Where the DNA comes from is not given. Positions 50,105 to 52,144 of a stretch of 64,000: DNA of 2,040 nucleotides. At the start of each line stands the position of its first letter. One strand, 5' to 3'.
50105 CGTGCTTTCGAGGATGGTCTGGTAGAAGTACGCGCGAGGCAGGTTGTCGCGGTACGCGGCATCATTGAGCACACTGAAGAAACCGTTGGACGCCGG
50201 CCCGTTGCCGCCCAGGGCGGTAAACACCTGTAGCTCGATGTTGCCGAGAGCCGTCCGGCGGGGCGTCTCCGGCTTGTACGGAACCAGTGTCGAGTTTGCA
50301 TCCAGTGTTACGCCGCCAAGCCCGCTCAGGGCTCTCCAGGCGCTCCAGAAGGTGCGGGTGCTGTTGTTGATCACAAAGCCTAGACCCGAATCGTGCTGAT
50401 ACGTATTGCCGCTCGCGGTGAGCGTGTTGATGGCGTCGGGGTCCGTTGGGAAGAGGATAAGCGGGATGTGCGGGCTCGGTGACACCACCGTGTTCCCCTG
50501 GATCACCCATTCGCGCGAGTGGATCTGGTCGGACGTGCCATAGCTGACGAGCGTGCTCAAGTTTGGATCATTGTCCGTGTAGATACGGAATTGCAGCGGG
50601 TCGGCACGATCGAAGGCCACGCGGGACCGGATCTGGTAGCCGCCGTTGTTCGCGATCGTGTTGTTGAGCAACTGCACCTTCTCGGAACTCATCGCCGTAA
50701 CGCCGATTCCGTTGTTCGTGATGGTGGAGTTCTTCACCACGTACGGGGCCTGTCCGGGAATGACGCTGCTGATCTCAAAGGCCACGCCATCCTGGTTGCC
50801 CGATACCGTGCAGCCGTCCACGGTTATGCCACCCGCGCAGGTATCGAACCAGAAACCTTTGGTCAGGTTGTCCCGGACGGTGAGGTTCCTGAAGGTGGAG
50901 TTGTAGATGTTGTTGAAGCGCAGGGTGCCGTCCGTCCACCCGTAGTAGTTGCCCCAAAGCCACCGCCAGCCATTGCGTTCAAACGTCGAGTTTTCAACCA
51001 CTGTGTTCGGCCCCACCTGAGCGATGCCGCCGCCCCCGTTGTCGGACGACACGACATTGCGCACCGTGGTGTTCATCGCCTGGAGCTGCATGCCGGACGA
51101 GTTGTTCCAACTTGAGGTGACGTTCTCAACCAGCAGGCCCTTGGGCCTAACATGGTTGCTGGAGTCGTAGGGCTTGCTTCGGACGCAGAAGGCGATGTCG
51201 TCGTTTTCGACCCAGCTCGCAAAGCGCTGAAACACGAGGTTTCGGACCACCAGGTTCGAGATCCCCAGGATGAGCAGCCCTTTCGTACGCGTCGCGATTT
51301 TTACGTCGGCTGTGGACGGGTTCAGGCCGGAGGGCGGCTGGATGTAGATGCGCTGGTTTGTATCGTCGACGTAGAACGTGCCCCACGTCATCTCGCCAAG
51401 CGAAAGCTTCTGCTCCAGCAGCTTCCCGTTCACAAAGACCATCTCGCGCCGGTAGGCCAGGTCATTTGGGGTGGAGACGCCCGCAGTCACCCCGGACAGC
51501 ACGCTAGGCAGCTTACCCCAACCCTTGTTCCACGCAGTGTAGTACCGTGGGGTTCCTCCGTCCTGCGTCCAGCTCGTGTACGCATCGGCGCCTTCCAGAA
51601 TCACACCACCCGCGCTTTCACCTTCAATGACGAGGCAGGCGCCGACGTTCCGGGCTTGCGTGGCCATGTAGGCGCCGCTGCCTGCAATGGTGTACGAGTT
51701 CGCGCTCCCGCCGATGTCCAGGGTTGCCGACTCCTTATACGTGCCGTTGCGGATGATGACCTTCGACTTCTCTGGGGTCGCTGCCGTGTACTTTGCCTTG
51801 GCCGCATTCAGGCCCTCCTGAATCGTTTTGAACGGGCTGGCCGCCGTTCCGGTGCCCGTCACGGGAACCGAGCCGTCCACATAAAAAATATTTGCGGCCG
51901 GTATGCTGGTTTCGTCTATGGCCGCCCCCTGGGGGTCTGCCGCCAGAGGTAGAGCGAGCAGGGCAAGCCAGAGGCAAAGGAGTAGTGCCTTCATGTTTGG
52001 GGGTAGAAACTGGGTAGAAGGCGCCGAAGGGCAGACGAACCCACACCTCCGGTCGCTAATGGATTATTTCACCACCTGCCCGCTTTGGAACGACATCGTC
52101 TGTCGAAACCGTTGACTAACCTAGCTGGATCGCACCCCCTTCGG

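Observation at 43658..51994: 2778-aa secreted protein combining a beta-helix, two PA14, eight Fn3, a DNRLRE-like domain, BIG2/Ig and duplicated unknown modules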

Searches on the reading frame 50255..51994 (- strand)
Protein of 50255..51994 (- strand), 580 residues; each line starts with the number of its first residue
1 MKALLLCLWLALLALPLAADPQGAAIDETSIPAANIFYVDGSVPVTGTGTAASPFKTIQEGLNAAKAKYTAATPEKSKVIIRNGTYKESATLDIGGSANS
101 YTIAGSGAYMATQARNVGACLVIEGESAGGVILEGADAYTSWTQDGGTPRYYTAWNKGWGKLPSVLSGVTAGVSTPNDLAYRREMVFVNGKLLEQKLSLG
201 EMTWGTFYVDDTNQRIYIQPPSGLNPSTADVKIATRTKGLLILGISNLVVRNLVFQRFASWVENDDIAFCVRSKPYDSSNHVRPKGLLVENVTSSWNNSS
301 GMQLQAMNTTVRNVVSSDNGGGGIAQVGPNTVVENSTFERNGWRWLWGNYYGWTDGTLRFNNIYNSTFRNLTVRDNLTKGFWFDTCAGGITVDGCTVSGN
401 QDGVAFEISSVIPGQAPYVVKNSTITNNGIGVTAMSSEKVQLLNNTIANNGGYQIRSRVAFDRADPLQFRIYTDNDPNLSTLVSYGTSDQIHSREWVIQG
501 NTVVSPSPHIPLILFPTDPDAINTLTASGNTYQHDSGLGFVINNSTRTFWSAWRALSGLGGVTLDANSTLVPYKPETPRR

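Call 13: find_homologous_proteins(query=window:50255-51994:-)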
Query window:50255-51994:- (580 aa): 14 proteins with E <= 0.001 among 8000 candidates.
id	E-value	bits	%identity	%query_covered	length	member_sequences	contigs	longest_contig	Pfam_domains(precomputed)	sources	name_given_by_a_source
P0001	1.1e-37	148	28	96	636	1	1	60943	PF13229.13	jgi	jgi:Right handed beta helix region/Protein of unknown function (DUF1565)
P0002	2.0e-35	140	30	72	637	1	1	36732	PF13229.13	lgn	-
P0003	5.8e-35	139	29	95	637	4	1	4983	PF13229.13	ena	-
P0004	1.2e-32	131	33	61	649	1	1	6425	-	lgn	-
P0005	5.0e-32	129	31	78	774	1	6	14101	PF13229.13,PF06439.19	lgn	-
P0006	1.8e-31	127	30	78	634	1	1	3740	PF13229.13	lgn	-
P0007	6.0e-31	126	32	64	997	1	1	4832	PF22073.3,PF24771.4,PF15780.12,PF07610.18,PF26015.1,PF22067.3,PF24507.2,PF12371.15,PF22544.3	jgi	jgi:hypothetical protein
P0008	1.3e-28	118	30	79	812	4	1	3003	PF13229.13,PF06452.17,PF18962.8,PF13860.13,PF05048.20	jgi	-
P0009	1.2e-27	115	30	70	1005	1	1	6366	PF22073.3,PF24771.4,PF15780.12,PF12371.15,PF22544.3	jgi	jgi:hypothetical protein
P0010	2.9e-18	84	29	75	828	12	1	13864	PF07602.18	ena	-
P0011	1.5e-14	72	30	62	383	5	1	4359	PF13229.13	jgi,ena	-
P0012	2.6e-13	67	23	69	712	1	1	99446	PF13229.13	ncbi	-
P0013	5.2e-7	47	23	71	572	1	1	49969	PF13229.13,PF22842.4,PF05048.20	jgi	jgi:hypothetical protein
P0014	5.5e-4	37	23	72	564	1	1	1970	PF13229.13,PF07602.18,PF22842.4,PF14592.13,PF05048.20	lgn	-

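Call 16: search_protein_families(library=pfam, proteins=[window:50255-51994:-], max_evalue=1)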
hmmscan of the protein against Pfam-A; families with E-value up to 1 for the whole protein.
window:50255-51994:- (580 aa): 3 families
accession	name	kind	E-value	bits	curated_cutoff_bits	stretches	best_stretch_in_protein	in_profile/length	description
PF13229.12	Beta_helix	-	1.2e-14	54.7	25.9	2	280-405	33-143/158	Right handed beta helix region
PF05048.19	NosD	-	3.5e-07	30.3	23.6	1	354-451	37-127/212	Periplasmic copper-binding protein (NosD)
PF07602.17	DUF1565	-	0.0031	17.3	20.3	1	362-447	135-216/257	Protein of unknown function (DUF1565)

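Call 29: search_protein_families(library=ncbifam, proteins=[window:50255-51994:-], max_evalue=1)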
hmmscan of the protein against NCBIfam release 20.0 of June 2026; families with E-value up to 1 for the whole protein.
window:50255-51994:- (580 aa): 2 families
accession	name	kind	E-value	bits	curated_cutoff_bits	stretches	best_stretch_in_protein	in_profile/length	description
TIGR03805.1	beta_helix_1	subfamily_domain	0.027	13.5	141.5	1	420-451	143-243/314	parallel beta-helix domain-containing protein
TIGR03804.1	para_beta_helix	repeat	0.23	11.2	19.45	1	365-401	9-43/44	parallel beta-helix repeat protein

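Call 30: predict_structure(alignment_id=A1)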
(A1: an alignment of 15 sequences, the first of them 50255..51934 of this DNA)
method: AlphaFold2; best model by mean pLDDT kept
length: 560 residues; sequences in the alignment: 15
mean_pLDDT: 72.7   pTM: 0.76
mean pLDDT of the five models: 72.7, 71.8, 71.4, 71.3, 67.2
residues with pLDDT >= 90: 213; 70-90: 149; 50-70: 51; < 50: 147
segments of 3 or more residues with pLDDT < 50: 77-96, 147-152, 441-560
pLDDT, mean of each block of 10 residues (from residue 1): 82 95 89 97 94 92 96 64 39 57 97 94 85 75 53 63 90 92 93 90 89 92 91 96 79 65 84 95 92 96 87 97 82 75 90 94 84 95 80 67 88 75 78 65 36 33 40 32 30 29 29 36 36 38 32 27
secondary structure, 60 per line:
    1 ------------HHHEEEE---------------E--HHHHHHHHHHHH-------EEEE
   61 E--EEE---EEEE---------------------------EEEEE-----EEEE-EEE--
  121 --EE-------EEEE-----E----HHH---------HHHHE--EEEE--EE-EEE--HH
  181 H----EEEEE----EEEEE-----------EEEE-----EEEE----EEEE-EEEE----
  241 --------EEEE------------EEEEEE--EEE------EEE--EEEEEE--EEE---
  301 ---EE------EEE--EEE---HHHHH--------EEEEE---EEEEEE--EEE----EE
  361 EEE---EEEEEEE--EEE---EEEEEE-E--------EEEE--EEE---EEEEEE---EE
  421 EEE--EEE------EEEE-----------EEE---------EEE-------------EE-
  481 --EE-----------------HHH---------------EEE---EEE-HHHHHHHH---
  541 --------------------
elements in order: E16-19 H38-49 E57-61 E64-66 E70-73 E101-105 E111-114 E116-118 E132-135 H158-161 E165-168 E174-176 E186-190 E195-199 E211-214 E220-223 E228-231 E233-236 E249-252 E265-270 E273-275 E282-284 E287-292 E295-297 E312-314 E317-319 H323-327 E336-340 E344-349 E352-354 E359-363 E367-373 E376-378 E382-387 E398-401 E404-406 E410-415 E419-423 E426-428 E435-438 E450-452 E462-464 E520-522 E526-528 H530-537

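Call 34: fold_search(model_id=the predicted structure, library=pdb)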
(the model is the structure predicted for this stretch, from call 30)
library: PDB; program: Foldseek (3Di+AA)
matches with E <= 10: 315; with E <= 0.001: 51
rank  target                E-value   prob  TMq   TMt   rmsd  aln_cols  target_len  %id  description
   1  3vst_A                6.3e-15  1.00  0.53  0.47   6.1       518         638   12  The complex structure of XylC with Tris (released 2013-02-27)
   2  5mqp_C                2.1e-09  1.00  0.39  0.37  14.2       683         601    9  Glycoside hydrolase BT_1002 (released 2017-04-05)
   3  5mqp_B                8.5e-09  1.00  0.39  0.37  13.7       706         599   10  Glycoside hydrolase BT_1002 (released 2017-04-05)
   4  5mqp_E                1.3e-08  1.00  0.44  0.41  11.8       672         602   10  Glycoside hydrolase BT_1002 (released 2017-04-05)
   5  5mqp_A                2.5e-08  1.00  0.40  0.38  13.0       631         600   11  Glycoside hydrolase BT_1002 (released 2017-04-05)
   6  5lw3                  5.8e-08  1.00  0.41  0.59   7.2       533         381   12  Azotobacter vinelandii Mannuronan C-5 epimerase AlgE6 A-module (released 2017-10-25)
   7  2pyh_B                1.7e-07  1.00  0.39  0.55   9.2       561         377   13  Azotobacter vinelandii Mannuronan C-5 epimerase AlgE4 A-module complexed with mannuronan trisaccharide (released 2008-05-27)
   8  2pyg_A                6.0e-07  1.00  0.44  0.64   7.1       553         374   13  Azotobacter vinelandii Mannuronan C-5 epimerase AlgE4 A-module (released 2008-05-27)
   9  2pyg_B                9.5e-07  1.00  0.41  0.59   7.5       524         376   12  Azotobacter vinelandii Mannuronan C-5 epimerase AlgE4 A-module (released 2008-05-27)
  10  8ja4                  2.1e-06  1.00  0.43  0.49   7.1       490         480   14  Structure of the alginate epimerase/lyase (released 2024-05-08)
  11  8jaz_A                4.5e-06  1.00  0.38  0.44   8.9       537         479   12  Structure of the alginate epimerase/lyase complexed with di-mannuronic acid (released 2024-05-08)
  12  8wm1_A                1.2e-05  1.00  0.34  0.40  12.9       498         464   11  DHS dehydratase (released 2024-10-02)
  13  9bev_A                1.9e-05  0.99  0.21  0.21  16.4       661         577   12  Structure of GH110A in complex with a lambda-carrageenan oligosaccharide (released 2025-08-27)
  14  2pyh_A                2.6e-05  1.00  0.33  0.46  10.1       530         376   11  Azotobacter vinelandii Mannuronan C-5 epimerase AlgE4 A-module complexed with mannuronan trisaccharide (released 2008-05-27)
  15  9k4a_A                2.9e-05  1.00  0.33  0.28  17.7       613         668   11  Cryo-EM structure of depolymerase S2-4 from Klebsiella phage K64-1 (released 2026-03-25)
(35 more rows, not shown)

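Call 36: search_solved_structures(query=A1, max_evalue=10, show_alignments=3)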
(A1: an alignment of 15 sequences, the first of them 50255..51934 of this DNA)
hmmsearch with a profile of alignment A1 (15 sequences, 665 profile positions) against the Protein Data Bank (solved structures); distinct sequences matched with E-value up to 10: 31.
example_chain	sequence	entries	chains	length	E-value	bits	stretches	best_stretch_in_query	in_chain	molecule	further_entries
3vst_A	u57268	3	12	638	1.2e-30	109.7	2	33-234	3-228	Xylosidase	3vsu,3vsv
9rx2_A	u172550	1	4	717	3.3e-10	42.2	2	27-124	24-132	Parallel beta-helix repeat protein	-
5lw3_A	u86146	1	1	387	3.1e-09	39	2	333-438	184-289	Poly(beta-D-mannuronate) C5 epimerase 6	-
2pyg_A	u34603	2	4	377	2.4e-08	36.1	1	247-478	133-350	Poly(beta-D-mannuronate) C5 epimerase 4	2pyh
5mqp_A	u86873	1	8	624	2.7e-08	35.9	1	32-124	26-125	Glycoside hydrolase BT_1002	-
8xfq_A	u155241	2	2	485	1.9e-06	29.8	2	248-312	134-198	mannuronan 5-epimerase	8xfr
8ja4_A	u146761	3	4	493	1.9e-06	29.8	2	248-312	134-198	mannuronan 5-epimerase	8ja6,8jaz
5olq_A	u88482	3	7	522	1.3e-05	27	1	31-81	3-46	Rhamnogalacturonan lyase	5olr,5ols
8fqc_P1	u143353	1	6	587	3.5e-05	25.6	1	15-81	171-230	Tail Spike protein, gp124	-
7dmk_A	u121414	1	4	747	0.012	17.2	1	57-113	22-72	BcAlyPL6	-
2ntb_A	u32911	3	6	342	0.019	16.6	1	48-107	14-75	Pectinesterase A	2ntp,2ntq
1qjv_A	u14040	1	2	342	0.019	16.6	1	48-107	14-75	PECTIN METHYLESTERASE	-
2nsp_A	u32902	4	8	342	0.02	16.5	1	48-107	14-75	Pectinesterase A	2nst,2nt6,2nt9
6kqs_A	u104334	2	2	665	0.03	15.9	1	16-102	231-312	lacto-N-biosidase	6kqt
6qps_A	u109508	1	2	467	0.034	15.7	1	71-112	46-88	Polysaccharide Lyase Family 6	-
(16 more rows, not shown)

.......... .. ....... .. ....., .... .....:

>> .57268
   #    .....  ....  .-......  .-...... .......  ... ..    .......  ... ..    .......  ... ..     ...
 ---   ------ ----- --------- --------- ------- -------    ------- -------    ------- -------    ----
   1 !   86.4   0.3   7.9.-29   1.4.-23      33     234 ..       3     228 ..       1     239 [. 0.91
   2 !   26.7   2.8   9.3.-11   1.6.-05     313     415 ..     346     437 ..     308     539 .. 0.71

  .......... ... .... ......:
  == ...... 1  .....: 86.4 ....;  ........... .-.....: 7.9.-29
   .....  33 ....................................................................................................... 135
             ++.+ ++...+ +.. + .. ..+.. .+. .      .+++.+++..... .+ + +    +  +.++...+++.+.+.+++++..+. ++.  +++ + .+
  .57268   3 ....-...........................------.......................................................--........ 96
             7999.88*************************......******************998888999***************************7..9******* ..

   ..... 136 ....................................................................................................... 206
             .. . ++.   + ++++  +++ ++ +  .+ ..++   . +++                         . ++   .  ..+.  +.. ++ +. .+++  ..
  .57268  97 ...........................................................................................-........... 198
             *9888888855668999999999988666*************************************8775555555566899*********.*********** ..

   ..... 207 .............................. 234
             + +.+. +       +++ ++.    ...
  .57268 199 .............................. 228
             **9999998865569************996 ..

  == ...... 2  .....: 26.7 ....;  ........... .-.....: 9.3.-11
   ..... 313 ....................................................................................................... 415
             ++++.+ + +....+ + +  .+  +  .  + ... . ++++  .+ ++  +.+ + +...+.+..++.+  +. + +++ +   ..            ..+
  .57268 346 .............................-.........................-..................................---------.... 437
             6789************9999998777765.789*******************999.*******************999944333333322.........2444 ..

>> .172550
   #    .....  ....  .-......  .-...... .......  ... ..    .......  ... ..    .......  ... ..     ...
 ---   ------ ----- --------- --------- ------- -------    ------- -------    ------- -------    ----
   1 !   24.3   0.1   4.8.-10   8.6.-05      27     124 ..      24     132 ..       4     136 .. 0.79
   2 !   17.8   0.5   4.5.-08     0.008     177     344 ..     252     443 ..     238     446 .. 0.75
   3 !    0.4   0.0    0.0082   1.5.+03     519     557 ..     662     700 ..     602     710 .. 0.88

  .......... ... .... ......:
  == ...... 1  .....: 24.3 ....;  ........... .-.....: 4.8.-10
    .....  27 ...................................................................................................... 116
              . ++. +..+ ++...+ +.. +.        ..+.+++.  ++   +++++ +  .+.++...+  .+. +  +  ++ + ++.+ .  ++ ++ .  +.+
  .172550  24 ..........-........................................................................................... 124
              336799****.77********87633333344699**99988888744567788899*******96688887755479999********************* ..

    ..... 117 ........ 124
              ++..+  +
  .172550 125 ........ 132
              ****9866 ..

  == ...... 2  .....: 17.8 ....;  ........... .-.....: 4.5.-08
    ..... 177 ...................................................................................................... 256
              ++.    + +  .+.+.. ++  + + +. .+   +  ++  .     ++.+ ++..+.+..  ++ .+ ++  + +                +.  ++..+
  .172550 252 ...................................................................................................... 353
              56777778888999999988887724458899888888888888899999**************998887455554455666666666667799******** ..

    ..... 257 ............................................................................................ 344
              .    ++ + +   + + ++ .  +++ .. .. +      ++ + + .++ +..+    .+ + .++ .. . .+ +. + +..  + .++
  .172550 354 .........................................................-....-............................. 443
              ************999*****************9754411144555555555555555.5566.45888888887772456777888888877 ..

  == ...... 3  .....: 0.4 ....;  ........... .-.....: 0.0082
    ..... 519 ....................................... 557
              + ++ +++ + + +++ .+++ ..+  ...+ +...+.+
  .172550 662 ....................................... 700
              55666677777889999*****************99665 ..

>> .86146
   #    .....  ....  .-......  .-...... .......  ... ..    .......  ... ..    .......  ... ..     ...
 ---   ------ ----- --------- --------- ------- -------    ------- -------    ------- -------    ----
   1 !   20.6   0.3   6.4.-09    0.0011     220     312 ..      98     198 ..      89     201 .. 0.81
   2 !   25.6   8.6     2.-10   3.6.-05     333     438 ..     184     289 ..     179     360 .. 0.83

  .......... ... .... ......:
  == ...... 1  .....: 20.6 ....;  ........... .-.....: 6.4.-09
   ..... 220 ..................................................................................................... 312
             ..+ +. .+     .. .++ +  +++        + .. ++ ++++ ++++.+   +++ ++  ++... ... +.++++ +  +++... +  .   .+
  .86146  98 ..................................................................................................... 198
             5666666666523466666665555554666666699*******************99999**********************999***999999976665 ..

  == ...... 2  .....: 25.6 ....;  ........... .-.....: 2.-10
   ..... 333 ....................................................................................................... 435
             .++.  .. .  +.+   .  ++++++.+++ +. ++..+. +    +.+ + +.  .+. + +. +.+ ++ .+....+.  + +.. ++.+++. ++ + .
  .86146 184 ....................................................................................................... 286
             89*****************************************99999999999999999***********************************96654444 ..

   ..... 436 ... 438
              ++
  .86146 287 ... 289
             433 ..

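Call 56: find_encoding_contigs(protein=P0001, flank=8000, max_places=2)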
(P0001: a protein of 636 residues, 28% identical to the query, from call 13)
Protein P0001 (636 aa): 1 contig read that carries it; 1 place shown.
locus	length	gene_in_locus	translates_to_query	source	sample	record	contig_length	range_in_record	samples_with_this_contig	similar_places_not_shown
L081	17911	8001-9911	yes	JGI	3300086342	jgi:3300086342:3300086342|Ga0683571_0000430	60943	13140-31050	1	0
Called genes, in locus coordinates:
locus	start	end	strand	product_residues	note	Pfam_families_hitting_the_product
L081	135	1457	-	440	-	PF14907:NTP_transf_5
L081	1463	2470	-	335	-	PF27840:ScmC (weak), PF07475:Hpr_kinase_C (weak)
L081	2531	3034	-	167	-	PF13442:Cytochrome_CBB3, PF00034:Cytochrom_C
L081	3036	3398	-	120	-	PF13473:Cupredoxin_1, PF00116:COX2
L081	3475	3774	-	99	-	-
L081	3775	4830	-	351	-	-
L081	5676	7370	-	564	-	PF02310:B12-binding, PF04055:Radical_SAM, PF13282:DUF4070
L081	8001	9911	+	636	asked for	PF13229:Beta_helix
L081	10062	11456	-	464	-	-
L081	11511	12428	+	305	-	-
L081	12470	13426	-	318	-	-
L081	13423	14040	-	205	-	PF13640:2OG-FeII_Oxy_3, PF13661:2OG-FeII_Oxy_4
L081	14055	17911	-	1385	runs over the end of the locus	-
